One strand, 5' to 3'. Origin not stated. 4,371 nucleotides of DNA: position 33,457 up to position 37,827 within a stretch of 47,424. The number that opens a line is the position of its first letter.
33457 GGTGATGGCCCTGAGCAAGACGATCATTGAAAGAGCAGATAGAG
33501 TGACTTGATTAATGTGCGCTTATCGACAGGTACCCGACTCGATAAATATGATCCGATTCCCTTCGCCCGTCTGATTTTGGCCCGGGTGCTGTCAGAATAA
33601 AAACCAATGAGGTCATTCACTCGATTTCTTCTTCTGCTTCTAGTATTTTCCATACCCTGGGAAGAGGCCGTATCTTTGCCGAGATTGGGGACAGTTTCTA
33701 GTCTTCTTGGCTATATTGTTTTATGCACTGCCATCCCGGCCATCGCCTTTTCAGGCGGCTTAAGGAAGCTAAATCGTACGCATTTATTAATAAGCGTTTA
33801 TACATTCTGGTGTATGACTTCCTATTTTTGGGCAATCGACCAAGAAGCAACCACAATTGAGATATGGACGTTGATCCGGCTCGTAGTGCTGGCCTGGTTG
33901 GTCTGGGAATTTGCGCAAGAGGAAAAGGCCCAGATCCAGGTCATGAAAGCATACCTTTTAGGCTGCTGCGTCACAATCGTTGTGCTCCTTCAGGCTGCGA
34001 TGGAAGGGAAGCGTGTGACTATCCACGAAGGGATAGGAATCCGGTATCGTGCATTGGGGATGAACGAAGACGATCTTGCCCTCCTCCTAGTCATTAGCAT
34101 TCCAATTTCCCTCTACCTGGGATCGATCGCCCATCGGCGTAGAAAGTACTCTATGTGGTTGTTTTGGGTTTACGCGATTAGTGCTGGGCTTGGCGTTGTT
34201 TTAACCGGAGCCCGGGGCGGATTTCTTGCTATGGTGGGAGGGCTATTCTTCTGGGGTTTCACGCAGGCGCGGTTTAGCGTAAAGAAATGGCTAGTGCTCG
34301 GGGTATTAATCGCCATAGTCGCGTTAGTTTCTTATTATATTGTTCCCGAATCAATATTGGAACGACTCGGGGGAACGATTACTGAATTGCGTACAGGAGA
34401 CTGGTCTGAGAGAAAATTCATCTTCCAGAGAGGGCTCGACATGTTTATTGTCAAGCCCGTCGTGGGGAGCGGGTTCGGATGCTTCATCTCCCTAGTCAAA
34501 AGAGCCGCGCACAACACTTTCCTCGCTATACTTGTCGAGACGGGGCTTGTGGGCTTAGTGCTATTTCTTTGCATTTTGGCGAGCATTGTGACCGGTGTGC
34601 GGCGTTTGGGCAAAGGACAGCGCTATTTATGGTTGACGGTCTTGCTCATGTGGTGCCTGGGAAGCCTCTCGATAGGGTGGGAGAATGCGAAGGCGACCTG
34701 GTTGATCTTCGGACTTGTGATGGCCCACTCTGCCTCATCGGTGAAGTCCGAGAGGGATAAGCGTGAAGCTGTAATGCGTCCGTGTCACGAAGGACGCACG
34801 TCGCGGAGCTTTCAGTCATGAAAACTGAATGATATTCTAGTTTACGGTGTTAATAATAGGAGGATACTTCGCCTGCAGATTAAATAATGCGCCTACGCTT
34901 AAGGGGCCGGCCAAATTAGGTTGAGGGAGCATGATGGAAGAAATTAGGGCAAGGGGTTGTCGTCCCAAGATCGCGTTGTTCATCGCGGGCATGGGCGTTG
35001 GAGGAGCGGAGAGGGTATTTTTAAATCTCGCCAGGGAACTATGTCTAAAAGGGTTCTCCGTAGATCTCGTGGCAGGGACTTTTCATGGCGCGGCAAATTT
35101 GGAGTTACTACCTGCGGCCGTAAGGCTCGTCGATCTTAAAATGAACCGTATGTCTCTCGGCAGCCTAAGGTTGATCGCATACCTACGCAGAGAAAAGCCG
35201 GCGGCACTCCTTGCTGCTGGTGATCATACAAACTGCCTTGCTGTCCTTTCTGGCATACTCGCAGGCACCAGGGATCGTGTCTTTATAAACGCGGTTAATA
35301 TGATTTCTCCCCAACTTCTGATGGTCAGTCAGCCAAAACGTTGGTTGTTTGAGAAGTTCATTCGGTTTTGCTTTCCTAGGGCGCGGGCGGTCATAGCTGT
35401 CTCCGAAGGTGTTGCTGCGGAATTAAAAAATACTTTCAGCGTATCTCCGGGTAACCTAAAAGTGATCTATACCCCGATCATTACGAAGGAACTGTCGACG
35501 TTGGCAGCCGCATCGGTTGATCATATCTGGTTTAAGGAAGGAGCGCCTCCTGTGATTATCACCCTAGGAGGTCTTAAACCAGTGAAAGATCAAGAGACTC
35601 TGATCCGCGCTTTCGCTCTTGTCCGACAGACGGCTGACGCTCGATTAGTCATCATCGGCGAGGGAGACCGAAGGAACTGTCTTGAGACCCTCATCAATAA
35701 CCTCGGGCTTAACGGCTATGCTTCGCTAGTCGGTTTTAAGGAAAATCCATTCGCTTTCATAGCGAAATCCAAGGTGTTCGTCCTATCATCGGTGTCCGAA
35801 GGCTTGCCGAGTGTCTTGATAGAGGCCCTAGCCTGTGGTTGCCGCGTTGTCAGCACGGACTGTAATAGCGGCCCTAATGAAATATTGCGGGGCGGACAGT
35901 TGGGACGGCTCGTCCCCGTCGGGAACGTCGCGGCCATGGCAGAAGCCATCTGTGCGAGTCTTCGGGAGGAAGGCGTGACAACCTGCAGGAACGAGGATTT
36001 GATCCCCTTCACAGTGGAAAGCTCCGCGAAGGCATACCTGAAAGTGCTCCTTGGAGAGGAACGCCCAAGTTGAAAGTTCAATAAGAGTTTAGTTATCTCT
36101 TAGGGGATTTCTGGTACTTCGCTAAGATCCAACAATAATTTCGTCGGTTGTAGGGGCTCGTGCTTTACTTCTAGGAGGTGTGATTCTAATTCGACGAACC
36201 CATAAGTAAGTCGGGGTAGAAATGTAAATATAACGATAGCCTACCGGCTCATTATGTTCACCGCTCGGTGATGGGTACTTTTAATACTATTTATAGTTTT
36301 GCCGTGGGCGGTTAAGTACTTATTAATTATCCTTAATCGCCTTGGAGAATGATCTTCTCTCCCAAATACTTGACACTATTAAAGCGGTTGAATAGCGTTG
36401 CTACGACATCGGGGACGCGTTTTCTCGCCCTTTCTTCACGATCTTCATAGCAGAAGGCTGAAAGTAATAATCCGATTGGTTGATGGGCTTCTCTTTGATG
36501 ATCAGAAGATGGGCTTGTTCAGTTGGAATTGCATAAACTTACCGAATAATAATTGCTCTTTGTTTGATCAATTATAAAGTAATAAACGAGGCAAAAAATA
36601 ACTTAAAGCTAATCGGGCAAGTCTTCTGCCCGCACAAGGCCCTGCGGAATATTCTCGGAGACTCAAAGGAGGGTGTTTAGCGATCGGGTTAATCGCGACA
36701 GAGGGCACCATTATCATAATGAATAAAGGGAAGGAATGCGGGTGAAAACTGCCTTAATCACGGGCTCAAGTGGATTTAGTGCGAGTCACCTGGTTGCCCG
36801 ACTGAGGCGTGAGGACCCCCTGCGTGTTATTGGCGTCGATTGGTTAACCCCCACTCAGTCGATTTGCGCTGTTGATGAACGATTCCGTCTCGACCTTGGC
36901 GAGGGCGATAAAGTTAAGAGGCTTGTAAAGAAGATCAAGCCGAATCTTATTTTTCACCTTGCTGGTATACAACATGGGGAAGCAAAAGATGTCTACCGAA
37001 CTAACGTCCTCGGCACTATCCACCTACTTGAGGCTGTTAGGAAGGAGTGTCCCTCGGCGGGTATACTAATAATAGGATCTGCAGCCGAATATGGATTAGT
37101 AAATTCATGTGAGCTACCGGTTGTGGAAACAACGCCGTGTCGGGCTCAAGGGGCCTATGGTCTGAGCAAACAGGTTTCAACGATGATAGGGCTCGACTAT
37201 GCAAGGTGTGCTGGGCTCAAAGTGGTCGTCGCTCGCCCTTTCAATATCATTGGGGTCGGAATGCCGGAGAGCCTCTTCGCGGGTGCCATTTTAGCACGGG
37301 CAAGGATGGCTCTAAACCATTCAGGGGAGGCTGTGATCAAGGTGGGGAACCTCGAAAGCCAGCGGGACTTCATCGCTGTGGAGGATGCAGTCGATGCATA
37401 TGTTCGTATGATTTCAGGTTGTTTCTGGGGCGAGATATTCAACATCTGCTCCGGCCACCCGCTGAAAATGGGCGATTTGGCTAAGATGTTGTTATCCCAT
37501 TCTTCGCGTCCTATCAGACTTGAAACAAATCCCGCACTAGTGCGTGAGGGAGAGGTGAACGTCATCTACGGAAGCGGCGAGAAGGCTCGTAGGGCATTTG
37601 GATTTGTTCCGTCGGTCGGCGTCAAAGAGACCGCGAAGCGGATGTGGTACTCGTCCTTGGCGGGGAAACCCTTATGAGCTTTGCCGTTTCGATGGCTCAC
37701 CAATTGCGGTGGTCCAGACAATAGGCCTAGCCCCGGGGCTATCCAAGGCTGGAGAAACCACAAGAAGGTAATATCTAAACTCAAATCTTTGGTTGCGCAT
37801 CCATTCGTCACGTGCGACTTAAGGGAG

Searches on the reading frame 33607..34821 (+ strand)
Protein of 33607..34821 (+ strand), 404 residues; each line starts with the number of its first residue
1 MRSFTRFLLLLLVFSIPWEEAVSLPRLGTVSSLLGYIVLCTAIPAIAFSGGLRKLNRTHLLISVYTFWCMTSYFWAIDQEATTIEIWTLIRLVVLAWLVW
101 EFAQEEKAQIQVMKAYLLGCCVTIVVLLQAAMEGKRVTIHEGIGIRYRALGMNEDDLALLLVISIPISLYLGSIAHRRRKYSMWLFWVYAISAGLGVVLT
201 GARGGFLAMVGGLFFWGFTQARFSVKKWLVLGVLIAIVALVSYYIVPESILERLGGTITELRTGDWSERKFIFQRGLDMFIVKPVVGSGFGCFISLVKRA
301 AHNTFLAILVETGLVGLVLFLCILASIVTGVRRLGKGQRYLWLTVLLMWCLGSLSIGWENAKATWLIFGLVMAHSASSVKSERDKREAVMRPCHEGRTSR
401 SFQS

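Call 7: search_protein_families(library=pfam, proteins=[window:33607-34821:+], max_evalue=0.001)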
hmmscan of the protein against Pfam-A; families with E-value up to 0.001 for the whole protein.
window:33607-34821:+ (404 aa): 1 family
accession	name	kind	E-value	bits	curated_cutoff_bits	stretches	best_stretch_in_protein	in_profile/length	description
PF04932.20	Wzy_C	-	2.6e-15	56.9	31.7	1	190-321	3-149/149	O-Antigen ligase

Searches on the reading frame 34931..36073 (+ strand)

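Call 7: search_protein_families(library=pfam, proteins=[window:34931-36073:+], max_evalue=0.001)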
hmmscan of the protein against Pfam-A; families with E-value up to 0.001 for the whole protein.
window:34931-36073:+ (380 aa): 4 families
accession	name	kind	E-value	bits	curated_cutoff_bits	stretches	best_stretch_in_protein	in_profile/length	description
PF00534.26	Glycos_transf_1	-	2e-31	109.3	26.4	1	202-346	11-158/172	Glycosyl transferases group 1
PF13692.12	Glyco_trans_1_4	-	4.4e-31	108.5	27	1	207-344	2-140/142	Glycosyl transferases group 1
PF13439.12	Glyco_transf_4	-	1.7e-16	61.2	28.5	1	23-185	1-168/170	Glycosyltransferase Family 4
PF13579.12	Glyco_trans_4_4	-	1.4e-10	42.1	29.7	1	24-180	1-156/158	Glycosyl transferase 4-like domain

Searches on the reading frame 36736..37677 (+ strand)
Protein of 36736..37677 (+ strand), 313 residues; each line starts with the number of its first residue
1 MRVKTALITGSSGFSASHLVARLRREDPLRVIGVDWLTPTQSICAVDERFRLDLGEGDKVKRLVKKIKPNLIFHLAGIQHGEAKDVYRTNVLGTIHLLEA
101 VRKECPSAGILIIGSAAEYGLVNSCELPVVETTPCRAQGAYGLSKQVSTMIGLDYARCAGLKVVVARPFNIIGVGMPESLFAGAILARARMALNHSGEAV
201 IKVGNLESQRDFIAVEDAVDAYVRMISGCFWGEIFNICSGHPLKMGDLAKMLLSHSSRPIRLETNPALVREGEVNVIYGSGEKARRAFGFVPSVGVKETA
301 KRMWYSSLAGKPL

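Call 7: search_protein_families(library=pfam, proteins=[window:36736-37677:+], max_evalue=0.001)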
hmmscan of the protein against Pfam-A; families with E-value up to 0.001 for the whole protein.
window:36736-37677:+ (313 aa): 5 families
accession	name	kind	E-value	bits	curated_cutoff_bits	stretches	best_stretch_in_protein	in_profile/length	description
PF01370.27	Epimerase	-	7.2e-39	134.1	20.9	1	6-238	1-240/240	NAD dependent epimerase/dehydratase family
PF16363.11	GDP_Man_Dehyd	-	2.3e-37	129.6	27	1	7-303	1-332/332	GDP-mannose 4,6 dehydratase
PF02719.21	Polysacc_synt_2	-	1.3e-06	28.2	20.2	0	140-273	137-267/293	Polysaccharide biosynthesis protein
PF01073.25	3Beta_HSD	-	3.5e-06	26.7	22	1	7-177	1-187/280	3-beta hydroxysteroid dehydrogenase/isomerase family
PF07993.18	NAD_binding_4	-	4.3e-06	26.5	20.1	0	59-216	81-252/258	Male sterility protein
